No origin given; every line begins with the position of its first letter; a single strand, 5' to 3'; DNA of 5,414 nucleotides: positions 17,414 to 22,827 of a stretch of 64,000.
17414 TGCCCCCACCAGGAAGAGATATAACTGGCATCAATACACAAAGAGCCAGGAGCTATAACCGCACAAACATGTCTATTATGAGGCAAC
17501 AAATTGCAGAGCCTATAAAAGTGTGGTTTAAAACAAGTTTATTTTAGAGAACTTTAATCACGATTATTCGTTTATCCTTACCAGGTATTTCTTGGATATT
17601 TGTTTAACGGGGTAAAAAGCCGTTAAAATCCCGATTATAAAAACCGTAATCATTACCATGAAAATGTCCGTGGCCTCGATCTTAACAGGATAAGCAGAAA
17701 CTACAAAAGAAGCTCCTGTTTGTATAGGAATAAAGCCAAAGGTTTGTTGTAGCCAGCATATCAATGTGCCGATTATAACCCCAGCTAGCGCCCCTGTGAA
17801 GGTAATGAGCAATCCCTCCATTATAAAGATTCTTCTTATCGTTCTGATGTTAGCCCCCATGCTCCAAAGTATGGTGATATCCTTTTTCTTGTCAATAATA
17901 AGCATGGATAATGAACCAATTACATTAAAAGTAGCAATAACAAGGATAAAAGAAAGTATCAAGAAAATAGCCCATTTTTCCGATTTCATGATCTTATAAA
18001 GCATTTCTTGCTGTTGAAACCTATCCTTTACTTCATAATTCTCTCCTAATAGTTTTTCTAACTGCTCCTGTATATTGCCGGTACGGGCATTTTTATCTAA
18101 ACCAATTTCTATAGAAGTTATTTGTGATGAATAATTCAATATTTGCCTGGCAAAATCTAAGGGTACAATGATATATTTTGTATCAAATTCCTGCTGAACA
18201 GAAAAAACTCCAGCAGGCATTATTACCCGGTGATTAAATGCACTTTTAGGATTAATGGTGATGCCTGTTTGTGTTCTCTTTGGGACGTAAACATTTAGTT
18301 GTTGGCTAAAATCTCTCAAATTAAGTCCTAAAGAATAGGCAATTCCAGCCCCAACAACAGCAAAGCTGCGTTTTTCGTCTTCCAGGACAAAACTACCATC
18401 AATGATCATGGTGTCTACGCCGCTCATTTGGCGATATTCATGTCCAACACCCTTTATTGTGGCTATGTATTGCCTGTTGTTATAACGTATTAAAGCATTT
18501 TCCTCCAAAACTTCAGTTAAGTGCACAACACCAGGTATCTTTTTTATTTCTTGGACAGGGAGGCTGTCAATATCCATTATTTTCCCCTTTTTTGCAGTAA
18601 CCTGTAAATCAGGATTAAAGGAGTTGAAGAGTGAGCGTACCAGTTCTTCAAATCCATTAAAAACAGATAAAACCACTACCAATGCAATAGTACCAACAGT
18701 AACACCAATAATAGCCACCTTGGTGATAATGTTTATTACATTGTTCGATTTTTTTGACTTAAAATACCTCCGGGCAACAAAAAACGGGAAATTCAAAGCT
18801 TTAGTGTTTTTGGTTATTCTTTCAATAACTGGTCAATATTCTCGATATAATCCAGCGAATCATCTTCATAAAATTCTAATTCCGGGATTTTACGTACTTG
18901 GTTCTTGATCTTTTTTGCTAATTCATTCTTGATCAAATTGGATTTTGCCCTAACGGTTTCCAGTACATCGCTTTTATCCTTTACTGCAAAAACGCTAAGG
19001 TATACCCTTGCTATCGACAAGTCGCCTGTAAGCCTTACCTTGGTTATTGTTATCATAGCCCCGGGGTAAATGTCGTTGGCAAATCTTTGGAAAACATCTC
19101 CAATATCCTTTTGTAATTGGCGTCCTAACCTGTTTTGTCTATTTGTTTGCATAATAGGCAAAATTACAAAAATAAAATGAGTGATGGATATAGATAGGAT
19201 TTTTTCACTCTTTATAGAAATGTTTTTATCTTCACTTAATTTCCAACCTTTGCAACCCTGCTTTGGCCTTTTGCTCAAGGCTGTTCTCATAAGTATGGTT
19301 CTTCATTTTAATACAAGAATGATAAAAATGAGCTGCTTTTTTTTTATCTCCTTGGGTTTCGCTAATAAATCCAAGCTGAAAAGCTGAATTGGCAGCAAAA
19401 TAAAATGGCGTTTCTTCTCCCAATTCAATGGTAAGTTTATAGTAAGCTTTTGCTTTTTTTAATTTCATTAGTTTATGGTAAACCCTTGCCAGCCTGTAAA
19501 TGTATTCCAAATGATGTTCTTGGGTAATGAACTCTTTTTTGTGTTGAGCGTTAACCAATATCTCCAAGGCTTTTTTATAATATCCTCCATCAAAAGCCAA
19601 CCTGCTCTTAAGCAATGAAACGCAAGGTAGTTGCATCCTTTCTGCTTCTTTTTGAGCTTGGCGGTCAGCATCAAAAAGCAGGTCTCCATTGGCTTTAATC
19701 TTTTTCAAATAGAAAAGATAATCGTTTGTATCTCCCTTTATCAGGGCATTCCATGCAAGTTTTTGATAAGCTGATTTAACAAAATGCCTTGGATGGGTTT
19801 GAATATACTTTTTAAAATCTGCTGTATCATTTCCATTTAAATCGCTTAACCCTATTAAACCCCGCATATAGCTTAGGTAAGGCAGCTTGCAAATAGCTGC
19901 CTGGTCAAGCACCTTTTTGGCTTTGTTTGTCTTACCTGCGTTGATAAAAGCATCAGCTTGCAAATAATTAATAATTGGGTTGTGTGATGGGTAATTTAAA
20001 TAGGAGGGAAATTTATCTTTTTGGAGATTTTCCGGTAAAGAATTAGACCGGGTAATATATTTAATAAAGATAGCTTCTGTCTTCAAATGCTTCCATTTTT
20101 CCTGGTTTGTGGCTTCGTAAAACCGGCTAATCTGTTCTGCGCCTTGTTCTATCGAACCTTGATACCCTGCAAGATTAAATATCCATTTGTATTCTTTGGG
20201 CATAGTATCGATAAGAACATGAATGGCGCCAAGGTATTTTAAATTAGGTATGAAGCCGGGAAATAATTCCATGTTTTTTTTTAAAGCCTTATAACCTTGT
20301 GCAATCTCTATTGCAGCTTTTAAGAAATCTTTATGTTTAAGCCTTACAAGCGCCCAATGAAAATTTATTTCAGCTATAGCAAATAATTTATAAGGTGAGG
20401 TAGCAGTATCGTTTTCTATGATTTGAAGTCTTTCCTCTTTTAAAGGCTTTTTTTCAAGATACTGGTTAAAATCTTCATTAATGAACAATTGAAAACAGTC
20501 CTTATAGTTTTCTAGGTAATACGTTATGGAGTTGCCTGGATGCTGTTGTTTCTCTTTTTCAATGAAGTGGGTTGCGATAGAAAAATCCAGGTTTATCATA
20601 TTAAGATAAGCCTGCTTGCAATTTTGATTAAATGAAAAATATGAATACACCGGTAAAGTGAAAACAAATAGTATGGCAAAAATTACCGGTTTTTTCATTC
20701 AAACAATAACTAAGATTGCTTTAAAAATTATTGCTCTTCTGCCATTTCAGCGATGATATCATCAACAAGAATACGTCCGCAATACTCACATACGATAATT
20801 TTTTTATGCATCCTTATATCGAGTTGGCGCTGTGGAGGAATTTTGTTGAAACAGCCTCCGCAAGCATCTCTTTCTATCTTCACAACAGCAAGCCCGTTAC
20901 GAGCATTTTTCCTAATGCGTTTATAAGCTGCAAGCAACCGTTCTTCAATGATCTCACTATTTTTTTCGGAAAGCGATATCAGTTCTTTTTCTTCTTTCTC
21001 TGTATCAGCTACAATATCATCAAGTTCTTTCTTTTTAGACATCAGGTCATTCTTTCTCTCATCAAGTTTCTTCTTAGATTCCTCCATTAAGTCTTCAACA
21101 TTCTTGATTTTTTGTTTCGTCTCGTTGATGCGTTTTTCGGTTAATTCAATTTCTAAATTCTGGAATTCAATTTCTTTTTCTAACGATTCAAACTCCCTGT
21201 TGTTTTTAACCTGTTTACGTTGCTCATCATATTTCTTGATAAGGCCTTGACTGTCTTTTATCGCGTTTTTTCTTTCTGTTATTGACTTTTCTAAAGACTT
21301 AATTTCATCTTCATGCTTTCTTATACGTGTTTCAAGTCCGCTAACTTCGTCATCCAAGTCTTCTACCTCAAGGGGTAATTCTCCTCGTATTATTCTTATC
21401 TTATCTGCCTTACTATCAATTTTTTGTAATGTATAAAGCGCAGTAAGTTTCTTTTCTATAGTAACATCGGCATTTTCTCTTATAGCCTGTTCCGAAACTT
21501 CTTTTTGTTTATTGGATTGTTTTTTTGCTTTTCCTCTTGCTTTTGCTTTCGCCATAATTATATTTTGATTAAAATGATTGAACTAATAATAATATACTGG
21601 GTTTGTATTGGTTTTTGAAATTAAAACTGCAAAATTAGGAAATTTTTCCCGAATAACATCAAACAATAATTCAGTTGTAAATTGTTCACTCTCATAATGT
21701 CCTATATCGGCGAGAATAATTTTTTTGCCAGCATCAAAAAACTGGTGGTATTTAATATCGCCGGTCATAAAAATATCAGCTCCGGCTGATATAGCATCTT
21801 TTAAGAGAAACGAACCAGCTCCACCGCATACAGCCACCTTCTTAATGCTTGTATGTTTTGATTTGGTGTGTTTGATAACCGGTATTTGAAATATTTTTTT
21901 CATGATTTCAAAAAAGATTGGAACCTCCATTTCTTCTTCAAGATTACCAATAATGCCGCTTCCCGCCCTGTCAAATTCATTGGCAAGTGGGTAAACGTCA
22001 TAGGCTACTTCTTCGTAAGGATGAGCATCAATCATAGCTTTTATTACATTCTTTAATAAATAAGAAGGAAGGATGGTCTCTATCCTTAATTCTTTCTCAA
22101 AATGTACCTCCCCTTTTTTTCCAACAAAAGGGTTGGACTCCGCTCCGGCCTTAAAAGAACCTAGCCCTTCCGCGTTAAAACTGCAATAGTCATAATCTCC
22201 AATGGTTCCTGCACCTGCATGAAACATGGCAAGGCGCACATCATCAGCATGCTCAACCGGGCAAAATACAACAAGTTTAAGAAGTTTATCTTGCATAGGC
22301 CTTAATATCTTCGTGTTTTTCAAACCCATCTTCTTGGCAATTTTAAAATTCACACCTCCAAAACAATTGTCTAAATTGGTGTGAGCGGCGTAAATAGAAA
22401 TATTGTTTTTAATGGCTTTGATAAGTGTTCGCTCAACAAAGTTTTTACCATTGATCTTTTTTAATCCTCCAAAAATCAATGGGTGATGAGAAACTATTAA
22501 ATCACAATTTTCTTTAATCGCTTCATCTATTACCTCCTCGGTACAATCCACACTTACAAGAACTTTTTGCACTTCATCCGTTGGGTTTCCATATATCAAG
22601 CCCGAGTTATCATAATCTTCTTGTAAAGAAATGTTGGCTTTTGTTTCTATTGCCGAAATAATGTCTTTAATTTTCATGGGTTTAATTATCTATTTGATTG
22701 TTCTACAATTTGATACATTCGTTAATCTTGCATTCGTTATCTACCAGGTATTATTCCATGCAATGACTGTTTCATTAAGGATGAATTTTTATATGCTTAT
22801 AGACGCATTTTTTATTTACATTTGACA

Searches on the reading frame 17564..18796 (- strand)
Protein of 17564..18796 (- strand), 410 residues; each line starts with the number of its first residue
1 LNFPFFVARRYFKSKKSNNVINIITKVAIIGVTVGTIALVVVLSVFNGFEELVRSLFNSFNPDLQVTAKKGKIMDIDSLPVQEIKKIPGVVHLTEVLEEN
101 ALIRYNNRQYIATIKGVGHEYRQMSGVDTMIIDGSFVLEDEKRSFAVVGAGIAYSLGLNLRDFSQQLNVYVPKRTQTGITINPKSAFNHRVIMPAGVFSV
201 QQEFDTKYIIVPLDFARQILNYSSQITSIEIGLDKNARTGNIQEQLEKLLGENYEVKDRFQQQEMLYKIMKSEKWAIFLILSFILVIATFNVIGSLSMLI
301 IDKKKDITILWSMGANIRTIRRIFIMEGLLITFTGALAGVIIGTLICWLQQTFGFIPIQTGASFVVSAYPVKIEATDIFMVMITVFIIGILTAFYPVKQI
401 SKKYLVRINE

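Call 55: search_protein_families(library=pfam, proteins=[window:17564-18796:-], max_evalue=1e-8)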
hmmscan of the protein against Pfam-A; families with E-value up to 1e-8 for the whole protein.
window:17564-18796:- (410 aa): 2 families
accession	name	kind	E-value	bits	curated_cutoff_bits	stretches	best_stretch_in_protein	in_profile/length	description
PF02687.27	FtsX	-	2.6e-14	53.7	25.5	1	279-404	2-119/120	FtsX-like permease C-terminal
PF12704.14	MacB_PCD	-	2.1e-12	48.2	27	1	27-248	3-206/207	MacB-like periplasmic core domain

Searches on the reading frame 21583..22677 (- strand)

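Call 55: search_protein_families(library=pfam, proteins=[window:21583-22677:-], max_evalue=1e-8)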
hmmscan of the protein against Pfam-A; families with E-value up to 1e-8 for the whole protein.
window:21583-22677:- (364 aa): 1 family
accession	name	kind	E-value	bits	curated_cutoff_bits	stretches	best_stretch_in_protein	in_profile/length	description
PF01784.24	DUF34_NIF3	-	3.1e-82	276.5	23.4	1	1-360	1-256/256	Duf34/NIF3 (NGG1p interacting factor 3)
